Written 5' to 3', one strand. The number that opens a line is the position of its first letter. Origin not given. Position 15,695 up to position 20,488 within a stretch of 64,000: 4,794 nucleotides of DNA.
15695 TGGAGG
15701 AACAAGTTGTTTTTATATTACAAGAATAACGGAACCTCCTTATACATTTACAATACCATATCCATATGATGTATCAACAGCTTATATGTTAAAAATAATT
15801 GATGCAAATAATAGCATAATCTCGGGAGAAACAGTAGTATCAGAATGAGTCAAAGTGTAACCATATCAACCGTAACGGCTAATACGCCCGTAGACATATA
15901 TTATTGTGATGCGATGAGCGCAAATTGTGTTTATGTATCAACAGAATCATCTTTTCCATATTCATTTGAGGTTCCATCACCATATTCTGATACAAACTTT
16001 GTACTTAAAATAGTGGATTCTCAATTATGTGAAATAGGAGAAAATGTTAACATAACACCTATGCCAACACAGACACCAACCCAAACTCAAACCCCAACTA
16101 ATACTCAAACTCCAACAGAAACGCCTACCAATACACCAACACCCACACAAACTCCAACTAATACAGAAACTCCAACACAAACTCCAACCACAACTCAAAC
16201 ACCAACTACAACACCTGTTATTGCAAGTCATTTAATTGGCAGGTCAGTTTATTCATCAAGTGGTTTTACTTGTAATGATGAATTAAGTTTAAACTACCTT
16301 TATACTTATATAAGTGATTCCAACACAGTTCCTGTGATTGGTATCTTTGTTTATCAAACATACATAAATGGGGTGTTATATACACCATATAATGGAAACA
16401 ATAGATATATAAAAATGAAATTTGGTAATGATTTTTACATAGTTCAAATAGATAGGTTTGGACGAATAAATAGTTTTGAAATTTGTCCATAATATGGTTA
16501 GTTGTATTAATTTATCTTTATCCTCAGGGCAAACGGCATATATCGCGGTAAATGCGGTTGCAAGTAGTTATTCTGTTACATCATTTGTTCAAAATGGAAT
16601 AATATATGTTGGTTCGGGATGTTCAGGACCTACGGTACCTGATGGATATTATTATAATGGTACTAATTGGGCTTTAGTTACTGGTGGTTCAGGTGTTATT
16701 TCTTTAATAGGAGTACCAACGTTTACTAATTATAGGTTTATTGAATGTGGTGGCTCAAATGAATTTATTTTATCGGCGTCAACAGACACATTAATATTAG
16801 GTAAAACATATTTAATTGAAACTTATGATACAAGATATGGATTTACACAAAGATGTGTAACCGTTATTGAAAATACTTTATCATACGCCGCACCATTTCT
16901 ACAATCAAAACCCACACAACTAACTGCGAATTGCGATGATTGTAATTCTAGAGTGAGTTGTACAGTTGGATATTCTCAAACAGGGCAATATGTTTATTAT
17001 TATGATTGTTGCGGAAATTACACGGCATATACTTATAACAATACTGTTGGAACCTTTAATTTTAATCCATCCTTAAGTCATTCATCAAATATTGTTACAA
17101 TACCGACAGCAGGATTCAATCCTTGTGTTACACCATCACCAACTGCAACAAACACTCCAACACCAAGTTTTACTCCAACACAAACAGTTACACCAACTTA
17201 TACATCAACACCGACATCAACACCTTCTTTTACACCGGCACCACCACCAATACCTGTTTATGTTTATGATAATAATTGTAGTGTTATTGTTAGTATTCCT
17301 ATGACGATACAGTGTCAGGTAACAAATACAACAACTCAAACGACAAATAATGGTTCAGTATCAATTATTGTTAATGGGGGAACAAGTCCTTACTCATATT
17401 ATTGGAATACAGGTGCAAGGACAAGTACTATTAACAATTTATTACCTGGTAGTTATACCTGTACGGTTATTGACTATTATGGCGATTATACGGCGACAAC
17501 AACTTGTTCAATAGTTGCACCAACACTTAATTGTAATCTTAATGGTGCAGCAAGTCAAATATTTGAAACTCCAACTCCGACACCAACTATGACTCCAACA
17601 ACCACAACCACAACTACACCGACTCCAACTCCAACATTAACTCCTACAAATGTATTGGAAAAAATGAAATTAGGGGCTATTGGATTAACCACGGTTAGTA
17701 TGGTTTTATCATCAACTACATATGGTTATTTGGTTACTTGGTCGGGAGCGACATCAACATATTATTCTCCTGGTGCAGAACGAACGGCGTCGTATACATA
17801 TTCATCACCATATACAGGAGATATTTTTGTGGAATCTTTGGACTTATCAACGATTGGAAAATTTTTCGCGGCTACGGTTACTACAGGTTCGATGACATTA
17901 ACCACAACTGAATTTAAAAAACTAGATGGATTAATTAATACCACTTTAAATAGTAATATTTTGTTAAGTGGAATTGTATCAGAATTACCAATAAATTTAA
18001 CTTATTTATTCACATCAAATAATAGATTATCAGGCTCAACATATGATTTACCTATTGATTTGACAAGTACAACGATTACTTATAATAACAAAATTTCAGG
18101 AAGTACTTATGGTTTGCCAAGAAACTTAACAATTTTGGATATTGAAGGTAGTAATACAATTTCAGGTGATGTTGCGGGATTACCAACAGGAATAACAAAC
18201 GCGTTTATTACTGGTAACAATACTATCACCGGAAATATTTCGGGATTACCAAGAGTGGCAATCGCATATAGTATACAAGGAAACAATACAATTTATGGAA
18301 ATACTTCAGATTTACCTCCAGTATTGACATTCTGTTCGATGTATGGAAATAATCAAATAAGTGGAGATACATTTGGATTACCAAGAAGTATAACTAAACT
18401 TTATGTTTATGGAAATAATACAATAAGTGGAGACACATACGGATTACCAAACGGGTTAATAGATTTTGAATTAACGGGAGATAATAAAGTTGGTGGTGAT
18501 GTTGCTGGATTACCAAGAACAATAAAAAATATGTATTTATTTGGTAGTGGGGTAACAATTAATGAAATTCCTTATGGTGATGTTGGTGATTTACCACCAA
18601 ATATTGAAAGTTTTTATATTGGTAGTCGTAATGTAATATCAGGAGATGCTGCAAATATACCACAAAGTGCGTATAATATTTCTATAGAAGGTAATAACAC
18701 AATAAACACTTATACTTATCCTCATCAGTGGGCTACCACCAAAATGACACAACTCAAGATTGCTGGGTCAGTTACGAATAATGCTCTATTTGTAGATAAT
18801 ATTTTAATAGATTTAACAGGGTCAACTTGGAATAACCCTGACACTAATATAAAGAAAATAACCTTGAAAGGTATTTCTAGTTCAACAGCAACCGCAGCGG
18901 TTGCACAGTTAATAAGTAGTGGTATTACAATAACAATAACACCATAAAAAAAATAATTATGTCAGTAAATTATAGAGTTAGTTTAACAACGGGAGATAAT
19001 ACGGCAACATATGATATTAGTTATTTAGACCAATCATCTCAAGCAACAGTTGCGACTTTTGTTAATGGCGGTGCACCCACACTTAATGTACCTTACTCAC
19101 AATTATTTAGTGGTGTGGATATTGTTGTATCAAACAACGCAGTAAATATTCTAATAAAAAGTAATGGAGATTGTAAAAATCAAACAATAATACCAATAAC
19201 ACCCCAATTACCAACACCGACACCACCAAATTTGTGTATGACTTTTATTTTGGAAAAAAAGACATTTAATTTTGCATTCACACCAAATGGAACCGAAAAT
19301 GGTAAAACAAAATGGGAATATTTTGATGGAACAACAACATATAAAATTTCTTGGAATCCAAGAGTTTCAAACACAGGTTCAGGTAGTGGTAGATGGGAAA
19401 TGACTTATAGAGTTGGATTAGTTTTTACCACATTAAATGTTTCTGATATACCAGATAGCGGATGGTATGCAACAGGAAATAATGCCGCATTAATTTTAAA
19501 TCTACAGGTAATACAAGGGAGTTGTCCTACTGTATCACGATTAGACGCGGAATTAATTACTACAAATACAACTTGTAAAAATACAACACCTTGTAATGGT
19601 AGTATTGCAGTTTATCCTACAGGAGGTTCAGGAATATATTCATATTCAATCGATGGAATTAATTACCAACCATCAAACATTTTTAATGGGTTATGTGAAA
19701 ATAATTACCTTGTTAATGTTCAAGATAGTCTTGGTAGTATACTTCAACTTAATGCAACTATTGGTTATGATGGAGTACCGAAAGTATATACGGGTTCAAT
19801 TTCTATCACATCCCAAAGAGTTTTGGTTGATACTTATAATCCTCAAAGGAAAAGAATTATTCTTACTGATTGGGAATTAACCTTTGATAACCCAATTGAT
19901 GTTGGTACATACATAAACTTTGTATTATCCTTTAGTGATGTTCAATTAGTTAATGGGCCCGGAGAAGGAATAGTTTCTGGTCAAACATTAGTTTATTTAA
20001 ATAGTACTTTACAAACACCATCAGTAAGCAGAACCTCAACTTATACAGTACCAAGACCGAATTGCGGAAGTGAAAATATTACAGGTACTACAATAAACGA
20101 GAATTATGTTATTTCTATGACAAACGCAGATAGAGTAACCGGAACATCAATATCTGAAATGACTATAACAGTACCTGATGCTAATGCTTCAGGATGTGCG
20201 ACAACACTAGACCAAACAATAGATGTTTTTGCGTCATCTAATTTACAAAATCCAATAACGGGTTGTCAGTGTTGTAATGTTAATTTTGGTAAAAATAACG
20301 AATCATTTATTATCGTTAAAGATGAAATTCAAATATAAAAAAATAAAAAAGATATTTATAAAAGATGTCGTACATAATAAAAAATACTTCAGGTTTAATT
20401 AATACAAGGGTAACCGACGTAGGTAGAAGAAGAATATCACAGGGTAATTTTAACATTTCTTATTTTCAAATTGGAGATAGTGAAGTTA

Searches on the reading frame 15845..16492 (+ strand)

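Call 3: search_protein_families(library=pfam, proteins=[window:15845-16492:+], max_evalue=0.1)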
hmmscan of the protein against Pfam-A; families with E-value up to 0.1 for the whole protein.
window:15845-16492:+ (215 aa): 1 family
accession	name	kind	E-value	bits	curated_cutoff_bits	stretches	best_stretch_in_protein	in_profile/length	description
PF07267.16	Nucleo_P87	-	0.067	12.5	25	1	68-128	290-353/650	Nucleopolyhedrovirus capsid protein P87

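Call 4: search_protein_families(library=phrogs, proteins=[window:15845-16492:+], max_evalue=0.01)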
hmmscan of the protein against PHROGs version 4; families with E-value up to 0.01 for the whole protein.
window:15845-16492:+ (215 aa): 2 families
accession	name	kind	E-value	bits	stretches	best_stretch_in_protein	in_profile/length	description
phrog_15511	-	unknown function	1.2e-10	42.1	1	67-127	209-267/511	-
phrog_21885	-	unknown function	0.00036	21.6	1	128-209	62-139/145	-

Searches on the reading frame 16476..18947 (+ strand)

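Call 3: search_protein_families(library=pfam, proteins=[window:16476-18947:+], max_evalue=0.1)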
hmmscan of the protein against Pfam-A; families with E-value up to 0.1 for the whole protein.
window:16476-18947:+ (823 aa): 0 families

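Call 4: search_protein_families(library=phrogs, proteins=[window:16476-18947:+], max_evalue=0.01)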
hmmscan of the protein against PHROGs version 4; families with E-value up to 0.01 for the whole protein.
window:16476-18947:+ (823 aa): 1 family
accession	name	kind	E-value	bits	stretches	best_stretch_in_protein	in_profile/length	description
phrog_21719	-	unknown function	3.5e-07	30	1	397-585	68-201/554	-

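Call 12: search_protein_families(library=ncbifam, proteins=[window:16476-18947:+], max_evalue=0.1)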
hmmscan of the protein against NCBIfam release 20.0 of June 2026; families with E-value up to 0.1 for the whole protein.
window:16476-18947:+ (823 aa): 0 families

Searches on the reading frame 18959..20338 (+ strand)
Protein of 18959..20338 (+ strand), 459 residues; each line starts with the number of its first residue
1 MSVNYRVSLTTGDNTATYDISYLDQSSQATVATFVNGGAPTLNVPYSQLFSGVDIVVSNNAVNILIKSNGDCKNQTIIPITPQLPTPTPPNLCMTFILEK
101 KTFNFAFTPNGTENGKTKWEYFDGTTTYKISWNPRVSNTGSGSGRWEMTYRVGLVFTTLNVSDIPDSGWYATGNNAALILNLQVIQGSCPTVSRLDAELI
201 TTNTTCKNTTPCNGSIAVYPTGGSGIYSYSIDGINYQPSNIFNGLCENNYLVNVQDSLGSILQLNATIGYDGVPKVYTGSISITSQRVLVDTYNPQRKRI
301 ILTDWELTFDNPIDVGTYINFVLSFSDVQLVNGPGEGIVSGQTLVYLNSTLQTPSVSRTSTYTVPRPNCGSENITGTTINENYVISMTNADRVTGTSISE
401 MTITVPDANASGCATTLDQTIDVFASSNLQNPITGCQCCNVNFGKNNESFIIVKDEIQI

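Call 3: search_protein_families(library=pfam, proteins=[window:18959-20338:+], max_evalue=0.1)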
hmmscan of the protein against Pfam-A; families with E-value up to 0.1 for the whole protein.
window:18959-20338:+ (459 aa): 1 family
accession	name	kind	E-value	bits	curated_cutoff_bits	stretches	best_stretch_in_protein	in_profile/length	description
PF13573.12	SprB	-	0.0029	17.7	28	1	200-233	3-34/37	SprB repeat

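Call 4: search_protein_families(library=phrogs, proteins=[window:18959-20338:+], max_evalue=0.01)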
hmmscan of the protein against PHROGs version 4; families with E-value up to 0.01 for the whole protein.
window:18959-20338:+ (459 aa): 1 family
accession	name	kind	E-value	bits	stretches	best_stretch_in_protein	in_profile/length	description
phrog_26672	-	head and packaging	8.6e-07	28.8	1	202-263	213-275/679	virion structural protein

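Call 12: search_protein_families(library=ncbifam, proteins=[window:18959-20338:+], max_evalue=0.1)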
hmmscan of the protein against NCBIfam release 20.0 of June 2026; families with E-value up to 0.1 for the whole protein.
window:18959-20338:+ (459 aa): 0 families
